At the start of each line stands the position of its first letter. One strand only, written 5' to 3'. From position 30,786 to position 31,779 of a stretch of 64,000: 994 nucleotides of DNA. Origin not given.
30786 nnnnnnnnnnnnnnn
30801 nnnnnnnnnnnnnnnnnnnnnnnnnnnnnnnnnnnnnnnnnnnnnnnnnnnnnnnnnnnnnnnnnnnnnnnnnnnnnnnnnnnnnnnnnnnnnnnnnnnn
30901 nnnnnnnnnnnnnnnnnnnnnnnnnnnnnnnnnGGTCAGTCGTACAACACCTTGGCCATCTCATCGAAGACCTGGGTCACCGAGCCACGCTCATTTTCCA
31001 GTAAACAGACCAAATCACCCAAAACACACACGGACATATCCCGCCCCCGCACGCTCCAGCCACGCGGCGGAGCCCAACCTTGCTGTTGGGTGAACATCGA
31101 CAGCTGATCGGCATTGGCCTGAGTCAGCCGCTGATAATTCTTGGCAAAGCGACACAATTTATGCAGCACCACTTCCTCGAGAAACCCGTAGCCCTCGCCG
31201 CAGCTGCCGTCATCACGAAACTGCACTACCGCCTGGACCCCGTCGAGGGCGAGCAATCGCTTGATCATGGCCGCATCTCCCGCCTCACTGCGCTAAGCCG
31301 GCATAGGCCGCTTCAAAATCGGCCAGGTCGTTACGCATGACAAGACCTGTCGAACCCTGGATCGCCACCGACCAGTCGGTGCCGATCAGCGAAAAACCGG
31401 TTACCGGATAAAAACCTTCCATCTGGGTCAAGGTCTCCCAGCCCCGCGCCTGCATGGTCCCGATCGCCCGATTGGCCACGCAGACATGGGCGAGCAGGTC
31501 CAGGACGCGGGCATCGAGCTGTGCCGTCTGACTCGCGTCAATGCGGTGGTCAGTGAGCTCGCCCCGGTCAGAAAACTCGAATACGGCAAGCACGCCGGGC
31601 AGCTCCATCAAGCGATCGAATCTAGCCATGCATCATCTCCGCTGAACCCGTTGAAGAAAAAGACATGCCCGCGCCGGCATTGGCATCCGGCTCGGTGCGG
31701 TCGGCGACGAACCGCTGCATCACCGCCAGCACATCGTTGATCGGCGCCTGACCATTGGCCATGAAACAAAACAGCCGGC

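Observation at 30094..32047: Tightly coupled operon of three paralogous small Cys-motif proteins plus a RibD_C/DHFR-fold reductase: candidate uncharacterised system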

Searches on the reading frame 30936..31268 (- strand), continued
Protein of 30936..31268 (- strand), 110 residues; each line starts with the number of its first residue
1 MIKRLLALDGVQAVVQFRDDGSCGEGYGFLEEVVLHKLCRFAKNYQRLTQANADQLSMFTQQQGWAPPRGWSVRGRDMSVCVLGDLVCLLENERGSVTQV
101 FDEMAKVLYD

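Call 62: find_encoding_contigs(protein=P0488, flank=5000, max_places=2)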
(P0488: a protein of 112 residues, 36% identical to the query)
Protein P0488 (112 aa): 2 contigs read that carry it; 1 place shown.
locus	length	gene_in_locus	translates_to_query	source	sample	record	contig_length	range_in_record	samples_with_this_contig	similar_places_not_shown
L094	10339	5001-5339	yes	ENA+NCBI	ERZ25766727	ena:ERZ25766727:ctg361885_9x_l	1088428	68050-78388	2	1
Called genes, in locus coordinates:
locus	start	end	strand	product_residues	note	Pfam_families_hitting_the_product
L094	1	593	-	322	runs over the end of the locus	PF01545:Cation_efflux, PF16916:ZT_dimer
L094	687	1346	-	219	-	PF14114:DUF4286 (faint)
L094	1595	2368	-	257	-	PF01061:ABC2_membrane, PF12698:ABC2_membrane_3 (weak)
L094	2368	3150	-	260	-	PF01061:ABC2_membrane, PF12698:ABC2_membrane_3 (weak)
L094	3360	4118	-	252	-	PF00005:ABC_tran, PF13604:AAA_30 (faint), PF13304:AAA_21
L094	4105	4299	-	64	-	-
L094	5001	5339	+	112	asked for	PF09941:DUF2173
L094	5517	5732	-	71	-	-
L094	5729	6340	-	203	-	PF13350:Y_phosphatase3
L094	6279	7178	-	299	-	PF03328:HpcH_HpaI, PF15617:C-C_Bond_Lyase (weak)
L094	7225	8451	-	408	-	PF02515:CoA_transf_3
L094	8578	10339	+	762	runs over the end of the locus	PF01315:Ald_Xan_dh_C, PF02738:MoCoBD_1, PF20256:MoCoBD_2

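Call 63: find_encoding_contigs(protein=P0465, flank=5000, max_places=2)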
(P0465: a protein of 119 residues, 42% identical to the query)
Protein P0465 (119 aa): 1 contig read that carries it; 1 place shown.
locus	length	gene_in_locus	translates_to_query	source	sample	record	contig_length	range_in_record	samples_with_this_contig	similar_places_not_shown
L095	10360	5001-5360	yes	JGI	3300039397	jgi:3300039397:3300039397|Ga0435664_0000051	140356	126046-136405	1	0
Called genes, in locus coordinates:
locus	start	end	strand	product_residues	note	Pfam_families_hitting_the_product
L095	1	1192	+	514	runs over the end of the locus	PF04185:Phosphoesterase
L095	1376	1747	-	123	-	PF01850:PIN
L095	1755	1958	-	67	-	PF04014:MazE_antitoxin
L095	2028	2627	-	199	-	PF06197:DUF998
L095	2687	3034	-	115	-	-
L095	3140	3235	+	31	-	-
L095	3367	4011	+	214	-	PF13302:Acetyltransf_3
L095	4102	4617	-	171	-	-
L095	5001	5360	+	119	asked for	PF09941:DUF2173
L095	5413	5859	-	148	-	-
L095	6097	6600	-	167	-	PF07719:TPR_2 (faint), PF13181:TPR_8 (faint), PF14559:TPR_19 (weak)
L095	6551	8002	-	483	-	PF00211:Guanylate_cyc, PF07719:TPR_2 (faint), PF13414:TPR_11 (faint), PF14559:TPR_19 (faint)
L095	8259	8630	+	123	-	-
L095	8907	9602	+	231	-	PF02481:DNA_processg_A, PF18306:LDcluster4 (weak)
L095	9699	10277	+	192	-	-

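Call 77: search_protein_families(library=padloc, proteins=[window:30936-31268:-], max_evalue=0.01)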
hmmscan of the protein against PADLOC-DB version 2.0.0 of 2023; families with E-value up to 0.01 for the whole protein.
window:30936-31268:- (110 aa): 0 families

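Call 84: search_protein_families(library=pfam, proteins=[P0244, P0272, P0318, P0339, P0336, P0374, P0279, P0345, P0246], max_evalue=0.01)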
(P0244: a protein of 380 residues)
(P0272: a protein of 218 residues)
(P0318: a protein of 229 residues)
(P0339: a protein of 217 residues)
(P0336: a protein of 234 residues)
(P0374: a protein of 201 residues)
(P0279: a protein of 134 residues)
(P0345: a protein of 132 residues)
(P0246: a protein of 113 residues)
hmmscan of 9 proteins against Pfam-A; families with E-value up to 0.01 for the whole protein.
P0244 (380 aa): 2 families
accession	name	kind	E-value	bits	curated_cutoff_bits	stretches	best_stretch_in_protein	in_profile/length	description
PF09941.14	DUF2173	-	1.7e-46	157.4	26.1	2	135-231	7-105/106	Uncharacterized conserved protein (DUF2173)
PF02036.22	SCP2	-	1.2e-09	38.8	21.3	1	276-363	10-95/101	SCP-2 sterol transfer family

P0272 (218 aa): 1 family
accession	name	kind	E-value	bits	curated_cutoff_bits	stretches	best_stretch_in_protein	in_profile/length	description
PF09941.14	DUF2173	-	7.9e-38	129.5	26.1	2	4-100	2-97/106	Uncharacterized conserved protein (DUF2173)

P0318 (229 aa): 1 family
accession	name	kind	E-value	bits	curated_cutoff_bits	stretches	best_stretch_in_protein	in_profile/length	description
PF09941.14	DUF2173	-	1.1e-31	109.7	26.1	2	119-227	2-104/106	Uncharacterized conserved protein (DUF2173)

P0339 (217 aa): 1 family
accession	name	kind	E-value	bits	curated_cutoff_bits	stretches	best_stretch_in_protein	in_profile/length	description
PF09941.14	DUF2173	-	1.8e-24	86.5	26.1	2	6-97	3-92/106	Uncharacterized conserved protein (DUF2173)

P0336 (234 aa): 1 family
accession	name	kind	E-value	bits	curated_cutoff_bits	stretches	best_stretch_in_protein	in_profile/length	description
PF09941.14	DUF2173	-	2.1e-27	96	26.1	1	4-109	2-104/106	Uncharacterized conserved protein (DUF2173)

P0374 (201 aa): 1 family
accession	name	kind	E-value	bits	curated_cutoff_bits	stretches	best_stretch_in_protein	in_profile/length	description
PF09941.14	DUF2173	-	1.9e-22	80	26.1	1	4-103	2-102/106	Uncharacterized conserved protein (DUF2173)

P0279 (134 aa): 1 family
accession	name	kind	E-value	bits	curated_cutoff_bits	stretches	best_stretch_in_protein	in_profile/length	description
PF09941.14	DUF2173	-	2.9e-34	118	26.1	1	30-133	2-106/106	Uncharacterized conserved protein (DUF2173)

P0345 (132 aa): 1 family
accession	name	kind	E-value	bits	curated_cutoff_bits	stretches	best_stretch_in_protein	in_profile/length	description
PF09941.14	DUF2173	-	9.7e-24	84.2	26.1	1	27-129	3-105/106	Uncharacterized conserved protein (DUF2173)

P0246 (113 aa): 1 family
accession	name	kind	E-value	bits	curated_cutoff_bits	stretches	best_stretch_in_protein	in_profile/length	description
PF09941.14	DUF2173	-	7.4e-40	136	26.1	1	6-110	1-105/106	Uncharacterized conserved protein (DUF2173)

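Call 85: find_encoding_contigs(protein=P0467, flank=5000, max_places=3)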
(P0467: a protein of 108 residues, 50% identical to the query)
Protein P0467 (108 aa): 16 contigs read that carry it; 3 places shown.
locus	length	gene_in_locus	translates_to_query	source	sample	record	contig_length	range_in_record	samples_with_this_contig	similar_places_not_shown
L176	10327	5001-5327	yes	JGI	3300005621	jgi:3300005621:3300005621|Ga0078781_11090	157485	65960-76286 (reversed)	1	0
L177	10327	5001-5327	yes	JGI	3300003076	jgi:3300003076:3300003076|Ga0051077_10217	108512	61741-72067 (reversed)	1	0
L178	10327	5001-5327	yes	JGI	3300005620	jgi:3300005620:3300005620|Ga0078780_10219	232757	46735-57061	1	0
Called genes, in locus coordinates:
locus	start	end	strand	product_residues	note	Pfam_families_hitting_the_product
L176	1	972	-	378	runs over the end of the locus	PF09376:NurA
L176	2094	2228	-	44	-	PF00872:Transposase_mut (weak)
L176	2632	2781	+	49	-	-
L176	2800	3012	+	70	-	PF01312:Bac_export_2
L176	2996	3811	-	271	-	PF14805:THDPS_N_2, PF00132:Hexapep, PF14602:Hexapep_2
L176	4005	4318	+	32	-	-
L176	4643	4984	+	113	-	PF09941:DUF2173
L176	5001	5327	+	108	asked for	PF09941:DUF2173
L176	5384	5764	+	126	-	PF02036:SCP2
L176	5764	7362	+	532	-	PF00989:PAS (faint), PF08448:PAS_4 (faint), PF13188:PAS_8 (faint), PF00158:Sigma54_activat, PF14532:Sigma54_activ_2, PF07728:AAA_5, PF25601:AAA_lid_14, PF02954:HTH_8, +2 more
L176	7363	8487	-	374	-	PF04055:Radical_SAM, PF12544:LAM_C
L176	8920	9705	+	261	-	PF00149:Metallophos, PF13277:YmdB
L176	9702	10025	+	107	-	PF00248:Aldo_ket_red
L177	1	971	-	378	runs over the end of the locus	PF09376:NurA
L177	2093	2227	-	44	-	PF00872:Transposase_mut (weak)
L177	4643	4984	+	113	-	PF09941:DUF2173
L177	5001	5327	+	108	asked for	PF09941:DUF2173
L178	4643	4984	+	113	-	PF09941:DUF2173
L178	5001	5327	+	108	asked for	PF09941:DUF2173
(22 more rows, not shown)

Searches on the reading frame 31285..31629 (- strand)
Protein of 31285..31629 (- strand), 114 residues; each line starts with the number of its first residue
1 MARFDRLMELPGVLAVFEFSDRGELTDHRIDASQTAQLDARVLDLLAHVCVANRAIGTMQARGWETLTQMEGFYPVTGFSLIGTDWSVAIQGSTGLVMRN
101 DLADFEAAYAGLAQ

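Call 3: search_protein_families(library=pfam, proteins=[window:31285-31629:-], max_evalue=0.1)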
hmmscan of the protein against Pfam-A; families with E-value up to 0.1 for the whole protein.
window:31285-31629:- (114 aa): 1 family
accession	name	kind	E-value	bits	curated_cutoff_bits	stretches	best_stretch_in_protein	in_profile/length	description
PF09941.14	DUF2173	-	6.8e-31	107.2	26.1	1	5-113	3-105/106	Uncharacterized conserved protein (DUF2173)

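Call 4: search_protein_families(library=ncbifam, proteins=[window:31285-31629:-], max_evalue=0.1)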
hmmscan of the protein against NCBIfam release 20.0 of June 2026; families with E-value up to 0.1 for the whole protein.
window:31285-31629:- (114 aa): 0 families

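Call 21: find_related_loci(query=A3, collection=genome_contigs, flank=8000)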
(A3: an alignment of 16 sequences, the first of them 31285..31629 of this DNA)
Query A3 (114 aa) in genome_contigs; peptide patterns used: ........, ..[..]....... (x = any residue, [..] = any of these).
245 stretches matched a pattern; 229 encode a relative of the query (tblastn E <= 1e-3); the best 80 are kept; 80 distinct loci.
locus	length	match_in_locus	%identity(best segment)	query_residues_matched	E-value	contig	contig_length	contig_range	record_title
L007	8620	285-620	79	1-112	4e-58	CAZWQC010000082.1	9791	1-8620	MAG TPA_asm: uncultured Ectothiorhodospiraceae bacterium isolate SRP141376_co3_425 genome assembly, contig: NODE_18938_l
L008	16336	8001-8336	59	1-114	9e-44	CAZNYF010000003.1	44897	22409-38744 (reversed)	MAG TPA_asm: uncultured Thiotrichales bacterium isolate binchicken_co102_74 genome assembly, contig: NODE_268_length_448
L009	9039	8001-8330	60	1-112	1e-42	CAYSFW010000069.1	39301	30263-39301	MAG TPA_asm: uncultured Thiotrichales bacterium isolate binchicken_co23_231 genome assembly, contig: k141_1094299, whole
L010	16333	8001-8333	58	1-113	9e-43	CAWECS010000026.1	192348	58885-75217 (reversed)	MAG: uncultured Gammaproteobacteria bacterium isolate MFD03551.bin.2.28 genome assembly, contig: contig_89688, whole gen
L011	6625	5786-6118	60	1-113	2e-42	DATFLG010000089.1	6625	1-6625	MAG TPA_asm: Gammaproteobacteria bacterium isolate SMAG_U9191 k141_198650, whole genome shotgun sequence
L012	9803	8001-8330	58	1-112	1e-41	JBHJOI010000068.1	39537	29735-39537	MAG: Thiotrichales bacterium isolate al_S2C1199_2 S2Ck119_375484, whole genome shotgun sequence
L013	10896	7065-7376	60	5-109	1e-41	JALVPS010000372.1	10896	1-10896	MAG: Gammaproteobacteria bacterium isolate A3_metabat1_scaf2bin.186 A3_NODE_5102_length_10896_cov_5.371437, whole genome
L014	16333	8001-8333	58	1-113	2e-41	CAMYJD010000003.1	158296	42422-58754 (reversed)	MAG: uncultured Gammaproteobacteria bacterium isolate ES_Gamma_035 genome assembly, contig: scaffold_12, whole genome sh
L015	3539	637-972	59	1-114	2e-41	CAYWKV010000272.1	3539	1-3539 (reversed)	MAG TPA_asm: uncultured Gammaproteobacteria bacterium isolate SRP144015_co1_99 genome assembly, contig: NODE_10503_lengt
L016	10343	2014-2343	59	1-112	1e-41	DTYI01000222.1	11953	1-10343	MAG TPA_asm: Thiotrichales bacterium isolate UWMA-0217 k99_356203, whole genome shotgun sequence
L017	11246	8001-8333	58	1-113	6e-41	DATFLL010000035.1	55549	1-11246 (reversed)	MAG TPA_asm: Gammaproteobacteria bacterium isolate SMAG_U9197 k141_319375, whole genome shotgun sequence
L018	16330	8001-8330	57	1-112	1e-40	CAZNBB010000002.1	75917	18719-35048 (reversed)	MAG TPA_asm: uncultured Gammaproteobacteria bacterium isolate binchicken_co129_755 genome assembly, contig: NODE_650_len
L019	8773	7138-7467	58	1-112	1e-40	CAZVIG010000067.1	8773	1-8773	MAG TPA_asm: uncultured Sedimenticola sp. isolate binchicken_co188_226 genome assembly, contig: NODE_7288_length_8773_co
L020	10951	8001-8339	58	1-114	9e-41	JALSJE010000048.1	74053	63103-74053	MAG: Gammaproteobacteria bacterium isolate 354-166_metabat2_scaf2bin.072 354-166_scaffold_236_c1, whole genome shotgun s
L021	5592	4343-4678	60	1-113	7e-41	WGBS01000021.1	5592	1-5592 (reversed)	MAG: Gammaproteobacteria bacterium isolate S144_34 k151_123084, whole genome shotgun sequence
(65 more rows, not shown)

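Call 77: search_protein_families(library=padloc, proteins=[window:31285-31629:-], max_evalue=0.01)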
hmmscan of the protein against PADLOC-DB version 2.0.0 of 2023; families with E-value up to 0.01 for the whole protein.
window:31285-31629:- (114 aa): 0 families
